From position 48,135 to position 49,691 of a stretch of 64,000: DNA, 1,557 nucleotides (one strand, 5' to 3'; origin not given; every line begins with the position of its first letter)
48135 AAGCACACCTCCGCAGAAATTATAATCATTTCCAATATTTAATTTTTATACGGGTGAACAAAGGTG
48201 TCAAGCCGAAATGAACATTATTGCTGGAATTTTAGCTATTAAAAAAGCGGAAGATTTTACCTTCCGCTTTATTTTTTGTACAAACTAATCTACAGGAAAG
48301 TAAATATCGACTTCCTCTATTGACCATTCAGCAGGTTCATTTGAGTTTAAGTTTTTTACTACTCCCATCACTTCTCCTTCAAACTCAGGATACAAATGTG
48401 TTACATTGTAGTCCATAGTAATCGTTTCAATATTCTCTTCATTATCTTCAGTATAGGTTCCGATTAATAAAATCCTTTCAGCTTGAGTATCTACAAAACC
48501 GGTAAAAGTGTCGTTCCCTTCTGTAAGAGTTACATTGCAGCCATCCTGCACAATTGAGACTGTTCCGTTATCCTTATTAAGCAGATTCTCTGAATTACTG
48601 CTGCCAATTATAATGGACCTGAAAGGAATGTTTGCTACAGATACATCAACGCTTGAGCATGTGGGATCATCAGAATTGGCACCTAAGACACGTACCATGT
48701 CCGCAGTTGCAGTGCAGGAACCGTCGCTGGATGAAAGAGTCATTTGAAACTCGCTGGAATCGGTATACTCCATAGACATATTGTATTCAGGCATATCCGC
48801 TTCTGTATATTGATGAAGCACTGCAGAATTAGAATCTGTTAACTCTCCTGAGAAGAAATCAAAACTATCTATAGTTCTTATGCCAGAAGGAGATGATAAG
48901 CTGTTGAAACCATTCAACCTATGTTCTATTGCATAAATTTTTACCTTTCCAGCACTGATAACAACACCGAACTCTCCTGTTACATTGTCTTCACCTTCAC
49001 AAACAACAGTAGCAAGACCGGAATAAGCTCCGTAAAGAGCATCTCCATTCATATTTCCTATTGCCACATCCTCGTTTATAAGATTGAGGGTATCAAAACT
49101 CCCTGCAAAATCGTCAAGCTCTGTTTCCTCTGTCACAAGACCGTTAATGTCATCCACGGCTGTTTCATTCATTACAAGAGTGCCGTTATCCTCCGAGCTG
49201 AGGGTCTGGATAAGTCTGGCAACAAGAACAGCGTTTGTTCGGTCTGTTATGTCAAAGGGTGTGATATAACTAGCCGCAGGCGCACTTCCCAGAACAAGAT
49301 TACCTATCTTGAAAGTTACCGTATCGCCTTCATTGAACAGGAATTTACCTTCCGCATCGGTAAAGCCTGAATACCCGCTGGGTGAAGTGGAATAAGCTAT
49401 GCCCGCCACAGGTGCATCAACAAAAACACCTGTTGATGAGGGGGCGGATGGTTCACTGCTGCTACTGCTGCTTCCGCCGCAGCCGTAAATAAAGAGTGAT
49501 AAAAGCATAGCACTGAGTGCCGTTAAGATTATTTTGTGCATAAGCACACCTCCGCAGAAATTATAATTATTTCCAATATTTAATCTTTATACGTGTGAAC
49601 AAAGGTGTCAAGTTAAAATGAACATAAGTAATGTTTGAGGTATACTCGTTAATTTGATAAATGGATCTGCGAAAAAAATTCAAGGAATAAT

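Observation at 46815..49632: Recent tandem duplication producing two mosaic lipoprotein paralogues (identical 5' ends, divergent centres)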

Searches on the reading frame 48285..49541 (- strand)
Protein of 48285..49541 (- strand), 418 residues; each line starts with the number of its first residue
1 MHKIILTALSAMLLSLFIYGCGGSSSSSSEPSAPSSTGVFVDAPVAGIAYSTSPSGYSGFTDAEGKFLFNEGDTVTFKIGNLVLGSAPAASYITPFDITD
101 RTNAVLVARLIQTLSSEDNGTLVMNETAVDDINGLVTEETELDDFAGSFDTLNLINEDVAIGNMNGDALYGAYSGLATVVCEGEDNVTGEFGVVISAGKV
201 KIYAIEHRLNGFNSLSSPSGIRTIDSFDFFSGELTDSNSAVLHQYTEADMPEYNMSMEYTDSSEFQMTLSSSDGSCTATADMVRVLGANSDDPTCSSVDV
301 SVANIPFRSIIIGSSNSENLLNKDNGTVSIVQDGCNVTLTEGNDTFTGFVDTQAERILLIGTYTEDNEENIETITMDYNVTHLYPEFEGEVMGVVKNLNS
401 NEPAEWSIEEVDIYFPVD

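Call 4: search_protein_families(library=pfam, proteins=[window:48285-49541:-], max_evalue=1)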
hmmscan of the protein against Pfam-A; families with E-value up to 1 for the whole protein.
window:48285-49541:- (418 aa): 1 family
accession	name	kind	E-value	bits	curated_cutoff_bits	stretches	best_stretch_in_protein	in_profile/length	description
PF08525.16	OapA_N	-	0.84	10.1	20.7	0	1-18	8-25/28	Opacity-associated protein A N-terminal motif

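Call 5: search_protein_families(library=ncbifam, proteins=[window:48285-49541:-], max_evalue=1)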
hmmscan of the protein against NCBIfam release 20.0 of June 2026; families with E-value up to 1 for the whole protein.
window:48285-49541:- (418 aa): 3 families
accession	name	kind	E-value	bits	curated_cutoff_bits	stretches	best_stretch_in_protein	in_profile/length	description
NF037974.1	SslE_AcfD_Zn_LP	subfamily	5.8e-05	21.1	800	1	42-114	176-247/1403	SslE/AcfD family lipoprotein zinc metalloprotease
NF037973.1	metallo_SslE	exception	0.0044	14.4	3000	1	44-117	286-358/1519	lipoprotein metalloprotease SslE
NF058595.1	invert_tail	domain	0.056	13.8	37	1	6-34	57-85/113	lipo-invert putative C-terminal anchoring domain-containing protein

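Call 60: search_protein_families(library=padloc, proteins=[window:48288-49541:-], max_evalue=1)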
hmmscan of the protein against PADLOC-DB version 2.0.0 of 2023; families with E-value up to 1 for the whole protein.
window:48288-49541:- (418 aa): 0 families

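Call 61: search_protein_families(library=phrogs, proteins=[window:48288-49541:-], max_evalue=1)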
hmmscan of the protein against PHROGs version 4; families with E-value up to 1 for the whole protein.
window:48288-49541:- (418 aa): 4 families
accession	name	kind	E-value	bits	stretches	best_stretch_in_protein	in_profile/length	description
phrog_12703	-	unknown function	0.22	12.4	1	338-375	11-49/59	-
phrog_19157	-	unknown function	0.26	12.2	0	3-131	3-135/162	-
phrog_806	-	unknown function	0.32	12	0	3-134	4-124/187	-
phrog_22106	-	unknown function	0.35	12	0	184-207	51-74/80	-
